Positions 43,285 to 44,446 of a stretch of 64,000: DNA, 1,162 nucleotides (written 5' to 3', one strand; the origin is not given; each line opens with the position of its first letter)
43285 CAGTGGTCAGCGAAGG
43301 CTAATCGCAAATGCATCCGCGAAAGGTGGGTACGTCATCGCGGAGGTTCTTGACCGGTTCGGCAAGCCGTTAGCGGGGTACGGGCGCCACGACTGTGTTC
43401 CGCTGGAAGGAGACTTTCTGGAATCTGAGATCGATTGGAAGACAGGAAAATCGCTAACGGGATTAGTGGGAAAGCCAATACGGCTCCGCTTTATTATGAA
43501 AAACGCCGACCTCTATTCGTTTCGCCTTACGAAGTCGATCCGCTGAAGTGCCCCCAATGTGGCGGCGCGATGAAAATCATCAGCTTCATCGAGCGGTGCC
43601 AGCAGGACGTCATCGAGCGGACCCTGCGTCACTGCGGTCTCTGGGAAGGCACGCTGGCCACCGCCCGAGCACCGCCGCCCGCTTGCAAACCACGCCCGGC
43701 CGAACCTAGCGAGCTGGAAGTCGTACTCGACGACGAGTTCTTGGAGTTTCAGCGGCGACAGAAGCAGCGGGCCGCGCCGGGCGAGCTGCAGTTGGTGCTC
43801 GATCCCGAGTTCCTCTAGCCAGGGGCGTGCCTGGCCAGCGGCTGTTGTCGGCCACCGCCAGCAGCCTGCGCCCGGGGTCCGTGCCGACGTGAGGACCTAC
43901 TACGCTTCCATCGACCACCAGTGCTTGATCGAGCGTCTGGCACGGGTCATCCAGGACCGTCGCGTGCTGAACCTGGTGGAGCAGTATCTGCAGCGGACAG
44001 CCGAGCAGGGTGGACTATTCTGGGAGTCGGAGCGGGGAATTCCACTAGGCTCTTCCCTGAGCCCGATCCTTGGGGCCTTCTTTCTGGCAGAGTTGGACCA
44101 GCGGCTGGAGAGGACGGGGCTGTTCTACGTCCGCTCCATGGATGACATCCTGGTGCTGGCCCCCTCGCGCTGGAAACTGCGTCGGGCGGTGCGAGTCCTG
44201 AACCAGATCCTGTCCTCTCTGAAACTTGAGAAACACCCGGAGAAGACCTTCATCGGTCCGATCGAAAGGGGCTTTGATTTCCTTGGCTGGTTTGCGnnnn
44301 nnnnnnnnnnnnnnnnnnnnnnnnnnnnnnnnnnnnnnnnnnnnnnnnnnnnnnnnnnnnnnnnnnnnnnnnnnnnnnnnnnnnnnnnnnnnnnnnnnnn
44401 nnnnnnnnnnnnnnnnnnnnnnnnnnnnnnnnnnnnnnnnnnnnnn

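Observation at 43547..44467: Composite scar at a family A gene end: IS91/ISCR-like transposase C-terminal remnant, RT fragment and a captured family A tail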

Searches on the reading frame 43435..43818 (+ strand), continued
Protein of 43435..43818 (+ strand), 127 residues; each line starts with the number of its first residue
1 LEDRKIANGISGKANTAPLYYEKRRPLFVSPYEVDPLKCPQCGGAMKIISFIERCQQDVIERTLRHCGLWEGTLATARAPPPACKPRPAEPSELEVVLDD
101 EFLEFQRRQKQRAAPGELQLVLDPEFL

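Call 34: list_cluster_members(proteins=[P0001, L001:1810-2310:+, L001:5561-7135:+])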
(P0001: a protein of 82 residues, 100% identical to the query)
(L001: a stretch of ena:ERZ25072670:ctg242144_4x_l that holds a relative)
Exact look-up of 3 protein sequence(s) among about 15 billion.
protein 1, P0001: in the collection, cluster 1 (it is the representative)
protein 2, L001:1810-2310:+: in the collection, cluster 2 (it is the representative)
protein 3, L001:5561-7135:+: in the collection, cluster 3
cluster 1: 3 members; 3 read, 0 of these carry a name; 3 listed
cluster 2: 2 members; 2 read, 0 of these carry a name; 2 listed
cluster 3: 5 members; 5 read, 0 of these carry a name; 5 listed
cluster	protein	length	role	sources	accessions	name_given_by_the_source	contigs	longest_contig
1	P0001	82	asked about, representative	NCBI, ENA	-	-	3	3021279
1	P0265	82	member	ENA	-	-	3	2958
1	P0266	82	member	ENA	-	-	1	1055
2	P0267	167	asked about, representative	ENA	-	-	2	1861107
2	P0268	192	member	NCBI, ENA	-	-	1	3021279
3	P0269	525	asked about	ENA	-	-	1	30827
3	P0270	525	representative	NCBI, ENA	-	-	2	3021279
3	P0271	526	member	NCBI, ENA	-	-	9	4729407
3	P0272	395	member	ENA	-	-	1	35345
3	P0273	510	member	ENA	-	-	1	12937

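Call 35: find_encoding_contigs(protein=P0265, flank=5000)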
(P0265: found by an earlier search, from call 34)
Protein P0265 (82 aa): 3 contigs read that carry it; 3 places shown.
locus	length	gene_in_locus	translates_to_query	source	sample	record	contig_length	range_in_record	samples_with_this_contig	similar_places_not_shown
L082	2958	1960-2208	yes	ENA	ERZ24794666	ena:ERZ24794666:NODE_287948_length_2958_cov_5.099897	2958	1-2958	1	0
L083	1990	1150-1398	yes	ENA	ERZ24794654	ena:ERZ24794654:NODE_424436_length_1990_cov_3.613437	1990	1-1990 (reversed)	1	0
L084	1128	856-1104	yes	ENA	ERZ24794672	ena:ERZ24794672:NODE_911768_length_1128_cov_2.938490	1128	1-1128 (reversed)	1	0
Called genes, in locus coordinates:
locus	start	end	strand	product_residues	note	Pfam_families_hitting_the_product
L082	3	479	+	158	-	?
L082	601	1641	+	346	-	PF01208:URO-D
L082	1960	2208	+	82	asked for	-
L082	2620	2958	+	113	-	?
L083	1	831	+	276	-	?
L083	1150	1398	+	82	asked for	-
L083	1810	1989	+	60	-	?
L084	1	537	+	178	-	?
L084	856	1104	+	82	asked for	-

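Call 36: find_encoding_contigs(protein=P0002, flank=6000)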
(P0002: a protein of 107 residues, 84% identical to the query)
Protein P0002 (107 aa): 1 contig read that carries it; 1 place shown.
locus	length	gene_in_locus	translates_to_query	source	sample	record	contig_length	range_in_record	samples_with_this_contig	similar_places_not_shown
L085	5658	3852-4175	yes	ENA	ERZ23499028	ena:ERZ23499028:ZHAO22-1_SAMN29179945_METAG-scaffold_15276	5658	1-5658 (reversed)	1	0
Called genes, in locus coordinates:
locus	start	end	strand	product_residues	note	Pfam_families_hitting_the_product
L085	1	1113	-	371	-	?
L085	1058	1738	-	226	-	-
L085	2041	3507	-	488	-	-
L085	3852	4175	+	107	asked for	-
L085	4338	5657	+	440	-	?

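Call 43: find_homologous_proteins(query=L001:2328-4061:-, max_evalue=1e-100)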
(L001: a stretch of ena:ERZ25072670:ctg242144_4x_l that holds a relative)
Query L001:2328-4061:- (577 aa): 7592 proteins with E <= 1e-100 among 8000 candidates; the best 120 are listed.
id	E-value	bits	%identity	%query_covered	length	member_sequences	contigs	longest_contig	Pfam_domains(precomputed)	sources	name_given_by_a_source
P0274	0.0e+0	1362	100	100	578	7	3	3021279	PF01019.28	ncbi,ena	-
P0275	0.0e+0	1263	92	100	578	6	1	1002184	PF01019.28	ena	-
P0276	0.0e+0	1137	82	100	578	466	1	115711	PF01019.28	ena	-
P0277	0.0e+0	1127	82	100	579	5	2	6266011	PF01019.28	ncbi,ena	-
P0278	0.0e+0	1123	82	100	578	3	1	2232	PF01019.28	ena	-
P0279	0.0e+0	1120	81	100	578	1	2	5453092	PF01019.28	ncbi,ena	-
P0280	0.0e+0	1118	82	100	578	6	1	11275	PF01019.28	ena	-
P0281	0.0e+0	1118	82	100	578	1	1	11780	PF01019.28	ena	-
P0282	0.0e+0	1115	82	100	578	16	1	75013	PF01019.28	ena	-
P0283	0.0e+0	1109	81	100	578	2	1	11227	PF01019.28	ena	-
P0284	0.0e+0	1105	81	100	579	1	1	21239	PF01019.28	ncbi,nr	ncbi:MAG: gamma-glutamyltransferase family protein [Candidatus Poribacteria bacterium]|nr:gamma-glut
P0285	0.0e+0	1091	80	100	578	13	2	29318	PF01019.28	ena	-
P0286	0.0e+0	1088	79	100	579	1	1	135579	PF01019.28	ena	-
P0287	0.0e+0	1081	79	100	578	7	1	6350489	PF01019.28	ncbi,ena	-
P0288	0.0e+0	1076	78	100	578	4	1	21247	PF01019.28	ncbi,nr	ncbi:gamma-glutamyltransferase family protein [Candidatus Poribacteria bacterium]|nr:gamma-glutamylt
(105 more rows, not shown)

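Call 44: find_encoding_contigs(protein=P0275, flank=7000, max_places=2)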
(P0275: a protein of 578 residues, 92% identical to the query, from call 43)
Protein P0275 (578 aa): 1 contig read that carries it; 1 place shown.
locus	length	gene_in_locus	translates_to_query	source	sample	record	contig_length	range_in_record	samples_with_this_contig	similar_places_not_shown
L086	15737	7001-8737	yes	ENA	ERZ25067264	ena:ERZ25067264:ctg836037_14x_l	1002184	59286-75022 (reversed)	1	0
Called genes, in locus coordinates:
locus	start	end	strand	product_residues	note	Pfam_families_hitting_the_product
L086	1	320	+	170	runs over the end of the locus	PF14333:DUF4389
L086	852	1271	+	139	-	PF09945:DUF2177 (weak)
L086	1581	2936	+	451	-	PF00884:Sulfatase, PF16347:SGSH_C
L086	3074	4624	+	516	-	-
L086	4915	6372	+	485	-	-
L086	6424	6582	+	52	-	-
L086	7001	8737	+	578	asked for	PF01019:G_glu_transpept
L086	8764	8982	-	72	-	-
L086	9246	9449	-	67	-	PF18899:DUF5655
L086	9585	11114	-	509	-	-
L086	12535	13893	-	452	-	PF05598:DUF772 (weak), PF01609:DDE_Tnp_1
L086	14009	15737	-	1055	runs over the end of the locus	PF13620:CarboxypepD_reg, PF25183:OMP_b-brl_4, PF00593:TonB_dep_Rec_b-barrel (weak)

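Call 45: find_encoding_contigs(protein=P0277, flank=7000, max_places=2)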
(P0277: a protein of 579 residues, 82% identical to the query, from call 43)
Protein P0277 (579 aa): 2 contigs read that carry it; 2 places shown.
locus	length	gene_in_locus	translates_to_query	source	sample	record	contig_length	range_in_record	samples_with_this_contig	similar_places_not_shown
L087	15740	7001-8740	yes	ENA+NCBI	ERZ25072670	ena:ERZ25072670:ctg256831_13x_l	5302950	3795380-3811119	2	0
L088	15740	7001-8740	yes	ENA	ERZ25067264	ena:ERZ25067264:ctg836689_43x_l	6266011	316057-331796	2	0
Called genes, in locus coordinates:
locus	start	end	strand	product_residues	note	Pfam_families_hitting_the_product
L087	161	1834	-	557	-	PF01257:2Fe-2S_thioredx, PF01512:Complex1_51K, PF10589:NADH_4Fe-4S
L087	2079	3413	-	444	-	PF00120:Gln-synt_C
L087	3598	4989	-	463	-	PF01645:Glu_synthase, PF01070:FMN_dh, PF00478:IMPDH (weak), PF03060:NMO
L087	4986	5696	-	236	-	PF01493:GXGXG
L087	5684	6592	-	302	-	PF13522:GATase_6, PF13537:GATase_7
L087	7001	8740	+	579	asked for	PF01019:G_glu_transpept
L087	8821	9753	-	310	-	PF00248:Aldo_ket_red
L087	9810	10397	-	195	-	PF02517:Rce1-like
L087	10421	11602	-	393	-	PF10092:DUF2330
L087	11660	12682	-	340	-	PF04389:Peptidase_M28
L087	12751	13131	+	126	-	-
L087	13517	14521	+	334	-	PF01408:GFO_IDH_MocA, PF22725:GFO_IDH_MocA_C3, PF02894:GFO_IDH_MocA_C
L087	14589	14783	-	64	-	-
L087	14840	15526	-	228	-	PF01609:DDE_Tnp_1, PF13612:DDE_Tnp_1_3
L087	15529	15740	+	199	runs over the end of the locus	PF01555:N6_N4_Mtase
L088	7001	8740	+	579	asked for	PF01019:G_glu_transpept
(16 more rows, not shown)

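Call 46: find_encoding_contigs(protein=P0279, flank=7000, max_places=2)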
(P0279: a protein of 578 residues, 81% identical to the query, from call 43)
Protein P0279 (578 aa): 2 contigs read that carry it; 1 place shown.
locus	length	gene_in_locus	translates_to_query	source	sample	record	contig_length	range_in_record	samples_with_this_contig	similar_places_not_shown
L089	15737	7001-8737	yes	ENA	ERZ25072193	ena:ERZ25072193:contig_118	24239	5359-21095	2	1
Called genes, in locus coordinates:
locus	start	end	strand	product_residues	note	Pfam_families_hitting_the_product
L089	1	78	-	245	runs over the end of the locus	PF05721:PhyH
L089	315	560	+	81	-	PF24696:UGSC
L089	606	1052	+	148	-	-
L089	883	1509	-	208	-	PF00903:Glyoxalase, PF18029:Glyoxalase_6 (weak)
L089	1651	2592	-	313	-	PF12146:Hydrolase_4, PF12697:Abhydrolase_6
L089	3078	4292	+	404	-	PF26549:Tricorn_N, PF26550:Tricorn_2nd, PF25174:Beta-prop_THOC3, PF26549:Tricorn_N, PF26550:Tricorn_2nd, PF26549:Tricorn_N, PF07676:PD40, PF26549:Tricorn_N, +12 more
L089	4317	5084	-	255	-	-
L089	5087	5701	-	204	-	-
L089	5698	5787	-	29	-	-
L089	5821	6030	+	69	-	-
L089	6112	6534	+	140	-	-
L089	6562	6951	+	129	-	PF13020:NOV_C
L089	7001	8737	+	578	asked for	PF01019:G_glu_transpept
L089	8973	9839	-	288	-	PF14054:DUF4249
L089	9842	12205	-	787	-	PF13620:CarboxypepD_reg, PF13715:CarbopepD_reg_2, PF07715:Plug (weak)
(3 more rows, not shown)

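Call 53: find_encoding_contigs(protein=P0055, flank=4000, max_places=3)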
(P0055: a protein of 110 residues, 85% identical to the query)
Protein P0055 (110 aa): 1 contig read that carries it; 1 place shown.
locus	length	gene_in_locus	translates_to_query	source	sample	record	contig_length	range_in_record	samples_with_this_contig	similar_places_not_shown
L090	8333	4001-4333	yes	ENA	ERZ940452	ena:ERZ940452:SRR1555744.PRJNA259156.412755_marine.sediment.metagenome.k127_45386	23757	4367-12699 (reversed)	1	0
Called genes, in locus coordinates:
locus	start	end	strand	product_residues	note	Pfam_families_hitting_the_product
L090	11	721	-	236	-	-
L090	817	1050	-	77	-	-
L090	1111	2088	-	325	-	-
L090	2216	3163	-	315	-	PF08401:ArdcN, PF18818:MPTase-PolyVal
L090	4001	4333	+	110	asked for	-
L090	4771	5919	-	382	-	PF00532:Peripla_BP_1 (faint), PF13377:Peripla_BP_3, PF12833:HTH_18, PF00165:HTH_AraC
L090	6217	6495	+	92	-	PF05336:rhaM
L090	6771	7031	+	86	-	-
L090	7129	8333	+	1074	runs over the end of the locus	PF07676:PD40 (faint), PF26549:Tricorn_N (weak), PF18582:HZS_alpha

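Call 54: find_encoding_contigs(protein=P0040, flank=4000, max_places=3)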
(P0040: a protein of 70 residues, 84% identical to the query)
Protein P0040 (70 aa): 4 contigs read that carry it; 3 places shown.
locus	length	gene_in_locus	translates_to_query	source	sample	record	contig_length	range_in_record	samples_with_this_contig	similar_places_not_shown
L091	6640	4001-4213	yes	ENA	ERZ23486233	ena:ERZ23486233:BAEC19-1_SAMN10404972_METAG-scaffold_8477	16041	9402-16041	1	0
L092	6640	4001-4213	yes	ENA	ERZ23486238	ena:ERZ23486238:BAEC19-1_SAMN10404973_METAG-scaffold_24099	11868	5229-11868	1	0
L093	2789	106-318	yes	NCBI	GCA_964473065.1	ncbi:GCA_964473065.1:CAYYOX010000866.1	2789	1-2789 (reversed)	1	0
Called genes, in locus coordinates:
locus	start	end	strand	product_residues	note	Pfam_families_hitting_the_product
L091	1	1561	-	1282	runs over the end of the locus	PF18582:HZS_alpha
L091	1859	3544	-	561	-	PF00251:Glyco_hydro_32N, PF08244:Glyco_hydro_32C (weak)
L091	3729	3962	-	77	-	-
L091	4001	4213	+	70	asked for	-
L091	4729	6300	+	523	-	PF04616:Glyco_hydro_43 (faint), PF00251:Glyco_hydro_32N (faint)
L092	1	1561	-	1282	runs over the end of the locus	PF18582:HZS_alpha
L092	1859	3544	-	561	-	PF00251:Glyco_hydro_32N, PF08244:Glyco_hydro_32C (weak)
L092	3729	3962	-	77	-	-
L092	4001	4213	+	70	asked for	-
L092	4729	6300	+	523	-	PF04616:Glyco_hydro_43 (faint), PF00251:Glyco_hydro_32N (faint)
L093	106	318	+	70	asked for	-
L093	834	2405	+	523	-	PF04616:Glyco_hydro_43 (faint), PF00251:Glyco_hydro_32N (faint)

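Call 55: find_encoding_contigs(protein=P0011, flank=4000, max_places=3)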
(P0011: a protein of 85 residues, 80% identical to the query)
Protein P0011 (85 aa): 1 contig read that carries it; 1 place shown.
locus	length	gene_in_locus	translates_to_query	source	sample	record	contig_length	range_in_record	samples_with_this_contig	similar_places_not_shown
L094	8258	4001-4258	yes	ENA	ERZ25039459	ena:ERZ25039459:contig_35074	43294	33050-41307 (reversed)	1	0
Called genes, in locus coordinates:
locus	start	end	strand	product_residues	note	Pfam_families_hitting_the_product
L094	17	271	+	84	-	-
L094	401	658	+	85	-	PF07589:PEP_exosort_dom (weak)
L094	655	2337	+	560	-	PF03050:DDE_Tnp_IS66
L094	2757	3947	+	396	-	PF04986:Y2_Tnp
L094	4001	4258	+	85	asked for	-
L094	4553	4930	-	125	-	PF00884:Sulfatase, PF01663:Phosphodiest (weak), PF02995:DUF229 (weak), PF16347:SGSH_C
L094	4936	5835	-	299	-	PF00884:Sulfatase (faint)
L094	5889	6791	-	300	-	PF01120:Alpha_L_fucos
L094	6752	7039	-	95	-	PF01120:Alpha_L_fucos (weak)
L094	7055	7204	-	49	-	-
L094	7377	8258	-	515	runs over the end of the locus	PF00884:Sulfatase, PF16347:SGSH_C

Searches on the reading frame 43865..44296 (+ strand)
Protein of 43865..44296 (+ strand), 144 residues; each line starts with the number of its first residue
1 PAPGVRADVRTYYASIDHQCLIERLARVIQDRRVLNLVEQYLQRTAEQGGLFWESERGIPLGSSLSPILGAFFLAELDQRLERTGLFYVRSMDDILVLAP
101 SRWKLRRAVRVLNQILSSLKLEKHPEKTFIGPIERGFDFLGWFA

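Call 72: search_protein_families(library=padloc, proteins=[window:43865-44296:+], max_evalue=0.001)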
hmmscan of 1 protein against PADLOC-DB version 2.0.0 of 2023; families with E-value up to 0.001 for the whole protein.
window:43865-44296:+ (144 aa): 62 families (the best 25 are shown)
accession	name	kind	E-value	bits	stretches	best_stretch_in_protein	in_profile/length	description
PDLC03779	RT_UG4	-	8.5e-58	193.9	1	5-142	119-257/307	DRT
PDLC01136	RT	-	5.7e-33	112.5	1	5-142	132-256/263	RT (reverse transcriptase)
PDLC03754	RT_UG17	-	2.7e-28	97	1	5-142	131-268/429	DRT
PDLC03755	RT_UG18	-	4.3e-25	86.8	1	5-141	122-258/295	DRT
PDLC02063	Cas1_IIIb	-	3e-24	83.5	1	5-142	136-272/617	-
PDLC03759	RT_UG21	-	7.5e-23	79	1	6-130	146-264/503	DRT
PDLC03764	RT_UG26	-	4.9e-22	76.2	1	6-142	132-270/398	DRT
PDLC03761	RT_UG23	-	2.9e-20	70.3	1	6-131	142-262/489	DRT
PDLC03756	RT_UG19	-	9.1e-19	65.9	1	8-134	153-278/562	DRT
PDLC03771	RT_UG32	-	2.2e-18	64.2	1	5-122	165-276/521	DRT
PDLC03785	RT_UG9_large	-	4.6e-17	59.6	1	5-130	379-500/772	DRT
PDLC03768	Drt3a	-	1.8e-16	58.6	1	5-142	138-265/411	DRT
PDLC01607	RT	-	5e-16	57.3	1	6-141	46-158/161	"CAS-I,CAS-II,CAS-III,CAS-IV,CAS-V,CAS-VI; acquisition_associated"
PDLC03760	RT_UG22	-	1.2e-14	52.2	1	5-131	121-240/476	DRT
PDLC03758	RT_UG20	-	4e-14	50.6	1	5-132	148-269/511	DRT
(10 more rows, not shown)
